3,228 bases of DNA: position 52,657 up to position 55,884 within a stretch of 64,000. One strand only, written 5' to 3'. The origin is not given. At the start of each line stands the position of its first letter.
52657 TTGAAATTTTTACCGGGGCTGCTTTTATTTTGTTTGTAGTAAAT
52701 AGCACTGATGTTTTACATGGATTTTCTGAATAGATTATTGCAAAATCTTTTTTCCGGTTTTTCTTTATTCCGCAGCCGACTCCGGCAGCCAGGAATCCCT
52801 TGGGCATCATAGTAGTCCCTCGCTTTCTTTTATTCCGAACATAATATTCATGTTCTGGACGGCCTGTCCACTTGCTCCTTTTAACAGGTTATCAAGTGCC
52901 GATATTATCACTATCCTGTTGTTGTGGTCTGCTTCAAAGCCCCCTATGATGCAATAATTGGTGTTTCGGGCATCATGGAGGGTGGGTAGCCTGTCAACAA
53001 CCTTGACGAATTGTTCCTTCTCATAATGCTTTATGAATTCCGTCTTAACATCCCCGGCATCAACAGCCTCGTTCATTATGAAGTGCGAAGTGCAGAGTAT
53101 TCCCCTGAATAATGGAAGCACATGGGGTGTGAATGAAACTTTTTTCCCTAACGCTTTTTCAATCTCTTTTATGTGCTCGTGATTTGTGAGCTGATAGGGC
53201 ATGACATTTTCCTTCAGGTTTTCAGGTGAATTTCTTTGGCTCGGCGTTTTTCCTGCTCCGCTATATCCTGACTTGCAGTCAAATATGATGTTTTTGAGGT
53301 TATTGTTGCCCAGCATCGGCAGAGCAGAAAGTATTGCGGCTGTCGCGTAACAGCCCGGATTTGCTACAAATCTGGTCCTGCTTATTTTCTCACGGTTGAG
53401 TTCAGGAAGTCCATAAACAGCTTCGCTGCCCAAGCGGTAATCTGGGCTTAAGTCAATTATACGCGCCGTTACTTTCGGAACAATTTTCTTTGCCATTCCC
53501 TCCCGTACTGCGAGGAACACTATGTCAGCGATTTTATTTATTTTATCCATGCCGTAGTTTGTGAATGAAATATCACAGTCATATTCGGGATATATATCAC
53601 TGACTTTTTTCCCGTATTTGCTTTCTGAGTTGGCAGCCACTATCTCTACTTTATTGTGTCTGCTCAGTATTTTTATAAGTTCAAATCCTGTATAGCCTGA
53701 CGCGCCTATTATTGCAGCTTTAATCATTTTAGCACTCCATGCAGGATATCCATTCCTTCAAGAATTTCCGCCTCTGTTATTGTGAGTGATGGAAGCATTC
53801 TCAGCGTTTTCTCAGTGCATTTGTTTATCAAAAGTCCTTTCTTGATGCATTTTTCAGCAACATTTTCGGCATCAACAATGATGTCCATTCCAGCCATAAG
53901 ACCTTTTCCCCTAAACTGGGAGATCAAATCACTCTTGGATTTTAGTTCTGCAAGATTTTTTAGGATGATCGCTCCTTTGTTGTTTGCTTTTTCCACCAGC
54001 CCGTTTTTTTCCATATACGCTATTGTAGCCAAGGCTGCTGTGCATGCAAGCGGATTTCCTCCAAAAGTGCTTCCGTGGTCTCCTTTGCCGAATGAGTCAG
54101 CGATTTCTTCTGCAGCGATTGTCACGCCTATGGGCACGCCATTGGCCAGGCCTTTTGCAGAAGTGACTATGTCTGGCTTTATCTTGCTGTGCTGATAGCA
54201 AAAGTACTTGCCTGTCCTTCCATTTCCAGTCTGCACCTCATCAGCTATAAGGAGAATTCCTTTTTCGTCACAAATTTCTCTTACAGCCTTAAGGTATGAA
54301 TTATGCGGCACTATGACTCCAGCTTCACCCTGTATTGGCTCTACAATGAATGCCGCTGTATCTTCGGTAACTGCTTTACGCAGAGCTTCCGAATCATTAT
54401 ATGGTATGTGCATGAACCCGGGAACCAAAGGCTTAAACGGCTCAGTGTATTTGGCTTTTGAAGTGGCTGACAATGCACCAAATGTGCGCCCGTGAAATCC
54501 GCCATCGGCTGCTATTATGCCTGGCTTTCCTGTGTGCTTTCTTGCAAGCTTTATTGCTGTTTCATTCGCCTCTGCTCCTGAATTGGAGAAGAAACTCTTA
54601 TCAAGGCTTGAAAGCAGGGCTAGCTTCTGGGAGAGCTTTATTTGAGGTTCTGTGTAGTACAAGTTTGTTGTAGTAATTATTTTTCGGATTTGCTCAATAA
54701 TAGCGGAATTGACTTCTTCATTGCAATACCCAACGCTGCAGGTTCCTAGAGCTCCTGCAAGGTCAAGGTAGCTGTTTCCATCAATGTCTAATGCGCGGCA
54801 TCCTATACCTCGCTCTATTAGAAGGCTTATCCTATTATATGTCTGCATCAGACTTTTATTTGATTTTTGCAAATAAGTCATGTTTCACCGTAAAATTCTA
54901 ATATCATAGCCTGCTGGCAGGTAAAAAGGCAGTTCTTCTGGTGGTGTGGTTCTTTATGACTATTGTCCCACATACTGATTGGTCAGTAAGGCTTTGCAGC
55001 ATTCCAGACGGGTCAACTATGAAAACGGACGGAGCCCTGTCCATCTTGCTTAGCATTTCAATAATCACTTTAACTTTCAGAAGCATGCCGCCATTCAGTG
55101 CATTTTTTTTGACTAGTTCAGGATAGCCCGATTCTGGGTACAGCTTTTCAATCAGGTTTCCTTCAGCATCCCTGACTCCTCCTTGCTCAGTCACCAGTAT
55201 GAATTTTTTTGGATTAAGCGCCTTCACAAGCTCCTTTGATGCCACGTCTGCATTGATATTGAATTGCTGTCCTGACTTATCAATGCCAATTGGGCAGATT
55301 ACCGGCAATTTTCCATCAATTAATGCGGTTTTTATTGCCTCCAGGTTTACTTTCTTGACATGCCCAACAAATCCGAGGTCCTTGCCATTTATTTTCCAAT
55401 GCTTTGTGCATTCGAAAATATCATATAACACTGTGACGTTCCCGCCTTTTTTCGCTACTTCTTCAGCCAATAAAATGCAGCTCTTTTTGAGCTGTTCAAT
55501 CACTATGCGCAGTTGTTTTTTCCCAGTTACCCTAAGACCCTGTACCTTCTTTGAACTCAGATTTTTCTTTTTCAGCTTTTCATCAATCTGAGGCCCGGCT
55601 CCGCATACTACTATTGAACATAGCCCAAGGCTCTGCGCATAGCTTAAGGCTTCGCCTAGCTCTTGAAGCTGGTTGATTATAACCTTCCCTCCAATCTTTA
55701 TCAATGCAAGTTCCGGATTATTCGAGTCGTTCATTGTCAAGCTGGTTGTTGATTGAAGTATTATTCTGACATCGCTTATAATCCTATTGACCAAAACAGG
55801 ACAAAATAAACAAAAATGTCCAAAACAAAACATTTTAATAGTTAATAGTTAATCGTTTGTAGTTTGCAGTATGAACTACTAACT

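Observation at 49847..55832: Conserved ~50-bp element abutting the TATA box of three arginine-biosynthesis promoters: candidate arg-regulon operator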

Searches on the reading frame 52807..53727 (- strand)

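Call 6: search_protein_families(library=ncbifam, proteins=[window:52807-53727:-], max_evalue=0.00001)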
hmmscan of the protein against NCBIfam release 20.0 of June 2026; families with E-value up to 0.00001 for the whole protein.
window:52807-53727:- (306 aa): 7 families
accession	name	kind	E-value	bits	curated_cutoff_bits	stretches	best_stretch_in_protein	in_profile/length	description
TIGR01850.1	argC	equivalog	1.1e-100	337.2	233.6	1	2-305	1-338/345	N-acetyl-gamma-glutamyl-phosphate reductase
TIGR01851.1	argC_other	equivalog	4.2e-37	128.1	229.85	1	63-299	46-310/310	N-acetyl-gamma-glutamyl-phosphate reductase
NF006416.0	PRK08664.1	subfamily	2.1e-16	60.1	232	1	2-297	4-344/350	aspartate-semialdehyde dehydrogenase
TIGR00978.1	asd_EA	equivalog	5e-16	58.7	301.2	1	2-297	1-341/342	aspartate-semialdehyde dehydrogenase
NF011456.0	PRK14874.1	equivalog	2.4e-14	53.1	223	1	2-162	5-167/346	aspartate-semialdehyde dehydrogenase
TIGR01296.1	asd_B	equivalog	9.6e-13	47.9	324.2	1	4-161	2-162/339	aspartate-semialdehyde dehydrogenase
NF005229.0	PRK06728.1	equivalog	2.4e-06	26.6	628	0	4-160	8-166/347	aspartate-semialdehyde dehydrogenase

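Call 7: search_protein_families(library=pfam, proteins=[window:52807-53727:-], max_evalue=0.001)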
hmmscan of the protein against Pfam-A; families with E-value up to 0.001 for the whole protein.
window:52807-53727:- (306 aa): 3 families
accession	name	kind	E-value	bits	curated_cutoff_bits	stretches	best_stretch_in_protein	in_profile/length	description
PF22698.1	Semialdhyde_dhC_1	-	4.6e-46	157.1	27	1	126-280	1-165/165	Semialdehyde dehydrogenase, dimerisation domain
PF01118.30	Semialdhyde_dh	-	4.9e-28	98.4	26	1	3-116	1-119/121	Semialdehyde dehydrogenase, NAD binding domain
PF02774.23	Semialdhyde_dhC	-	5.1e-16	59.8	26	1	143-283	10-184/184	Semialdehyde dehydrogenase, dimerisation domain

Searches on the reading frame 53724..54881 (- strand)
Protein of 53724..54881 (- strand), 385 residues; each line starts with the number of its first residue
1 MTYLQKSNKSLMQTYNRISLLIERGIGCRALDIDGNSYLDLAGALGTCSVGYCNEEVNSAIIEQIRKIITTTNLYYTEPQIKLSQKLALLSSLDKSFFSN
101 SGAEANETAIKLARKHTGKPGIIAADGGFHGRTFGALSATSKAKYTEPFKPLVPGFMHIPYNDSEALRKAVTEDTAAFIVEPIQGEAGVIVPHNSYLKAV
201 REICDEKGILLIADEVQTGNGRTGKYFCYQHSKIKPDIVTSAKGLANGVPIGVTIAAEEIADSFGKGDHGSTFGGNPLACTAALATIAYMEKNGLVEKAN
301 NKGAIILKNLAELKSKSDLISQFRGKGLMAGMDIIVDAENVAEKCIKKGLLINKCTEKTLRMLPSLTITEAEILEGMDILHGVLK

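Call 6: search_protein_families(library=ncbifam, proteins=[window:53724-54881:-], max_evalue=0.00001)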
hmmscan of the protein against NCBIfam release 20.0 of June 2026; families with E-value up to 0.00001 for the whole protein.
window:53724-54881:- (385 aa): 69 families (the best 25 are shown)
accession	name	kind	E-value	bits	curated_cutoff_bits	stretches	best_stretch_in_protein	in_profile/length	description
TIGR00707.1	argD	subfamily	1.3e-139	465.3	410.05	1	11-384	2-380/381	acetylornithine/succinylornithine family transaminase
NF002874.0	PRK03244.1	equivalog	1.5e-129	432.3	457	1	3-384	10-392/399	acetylornithine transaminase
NF002797.0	PRK02936.1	equivalog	3.1e-123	411.3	496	1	9-384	2-377/385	acetylornithine transaminase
NF002325.0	PRK01278.1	subfamily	4e-120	401.1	372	1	8-383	3-385/395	acetylornithine transaminase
NF004426.0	PRK05769.1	equivalog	1.8e-113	379.7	552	2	172-385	219-438/441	acetyl ornithine aminotransferase family protein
NF005993.0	PRK08117.1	subfamily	1.9e-107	359.6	574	2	171-384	204-427/433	aspartate aminotransferase family protein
NF003273.0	PRK04260.1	equivalog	1.1e-106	356.7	616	1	10-384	3-375/376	acetylornithine transaminase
NF003468.0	PRK05093.1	subfamily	3.6e-105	352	522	1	7-381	12-396/405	acetylornithine/succinyldiaminopimelate transaminase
TIGR03246.1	arg_catab_astC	subfamily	1.4e-101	340.4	609.95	1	8-380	7-389/397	acetylornithine/succinylornithine family transaminase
NF002985.0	PRK03715.1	equivalog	4.4e-96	322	568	1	2-385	2-392/395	acetylornithine transaminase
NF042418.1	LysJ_Th_th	equivalog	4.6e-96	322.1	700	1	12-377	12-378/386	[LysW]-aminoadipate semialdehyde transaminase LysJ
TIGR01885.1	Orn_aminotrans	equivalog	4.9e-95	318.6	378.4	1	4-384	5-401/402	ornithine--oxo-acid transaminase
NF009047.0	PRK12381.1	subfamily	4e-94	315.7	630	1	8-381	11-394/406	bifunctional succinylornithine transaminase/acetylornithine transaminase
NF003087.0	PRK04013.1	equivalog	1.3e-91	307.5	528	1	17-384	5-358/364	acetylornithine/acetyl-lysine aminotransferase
NF045491.1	LysJ_Sulfobales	equivalog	3e-91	306.2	700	1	11-378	3-371/386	[LysW]-aminoadipate semialdehyde/glutamate semialdehyde transaminase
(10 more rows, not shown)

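Call 7: search_protein_families(library=pfam, proteins=[window:53724-54881:-], max_evalue=0.001)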
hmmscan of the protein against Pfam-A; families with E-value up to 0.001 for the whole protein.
window:53724-54881:- (385 aa): 1 family
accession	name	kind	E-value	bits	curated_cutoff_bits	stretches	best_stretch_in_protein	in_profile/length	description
PF00202.27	Aminotran_3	-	1.5e-118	396.4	30.5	1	15-383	6-402/403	Aminotransferase class-III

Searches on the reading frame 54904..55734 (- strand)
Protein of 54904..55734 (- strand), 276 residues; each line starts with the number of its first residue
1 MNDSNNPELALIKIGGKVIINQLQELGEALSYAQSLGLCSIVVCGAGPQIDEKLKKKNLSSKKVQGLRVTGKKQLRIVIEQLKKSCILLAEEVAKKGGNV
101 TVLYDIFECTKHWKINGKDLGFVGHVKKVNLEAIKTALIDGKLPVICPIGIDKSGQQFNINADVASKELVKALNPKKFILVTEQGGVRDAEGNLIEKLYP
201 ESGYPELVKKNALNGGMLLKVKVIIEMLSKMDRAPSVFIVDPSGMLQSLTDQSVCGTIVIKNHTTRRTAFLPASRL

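Call 6: search_protein_families(library=ncbifam, proteins=[window:54904-55734:-], max_evalue=0.00001)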
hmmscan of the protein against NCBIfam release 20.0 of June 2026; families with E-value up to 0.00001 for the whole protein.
window:54904-55734:- (276 aa): 7 families
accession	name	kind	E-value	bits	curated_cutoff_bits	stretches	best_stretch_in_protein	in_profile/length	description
NF003387.0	PRK04531.1-2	equivalog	2.6e-58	197.5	426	1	7-263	36-290/441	acetylglutamate kinase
NF003386.0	PRK04531.1-1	equivalog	1e-47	163.1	417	1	9-267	43-299/442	acetylglutamate kinase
TIGR00761.1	argB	equivalog_domain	1.2e-40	139.5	151.3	1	10-230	2-224/231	acetylglutamate kinase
NF003641.0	PRK05279.1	equivalog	3.5e-25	88.7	344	1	11-264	29-294/441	amino-acid N-acetyltransferase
TIGR01890.1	N-Ac-Glu-synth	equivalog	1.5e-21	76.9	202.85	1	13-263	23-281/429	amino-acid N-acetyltransferase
NF010662.0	PRK14058.1-4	equivalog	7.2e-11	41.8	194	1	11-225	3-229/264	[LysW]-aminoadipate/[LysW]-glutamate kinase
NF010659.0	PRK14058.1-1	equivalog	9.4e-09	34.8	223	1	122-188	131-197/267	[LysW]-aminoadipate kinase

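Call 7: search_protein_families(library=pfam, proteins=[window:54904-55734:-], max_evalue=0.001)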
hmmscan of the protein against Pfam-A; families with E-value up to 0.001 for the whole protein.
window:54904-55734:- (276 aa): 1 family
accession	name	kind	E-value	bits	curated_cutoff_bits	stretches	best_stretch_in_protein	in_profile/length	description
PF00696.33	AA_kinase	-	3.4e-23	83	24.9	1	10-232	3-227/234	Amino acid kinase family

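Call 31: search_protein_families(library=pfam, max_evalue=0.01, proteins=[window:54904-55734:-])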
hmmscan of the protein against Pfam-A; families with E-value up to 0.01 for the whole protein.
window:54904-55734:- (276 aa): 1 family
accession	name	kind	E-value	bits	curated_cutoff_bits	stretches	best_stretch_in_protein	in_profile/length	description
PF00696.33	AA_kinase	-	3.4e-23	83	24.9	1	10-232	3-227/234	Amino acid kinase family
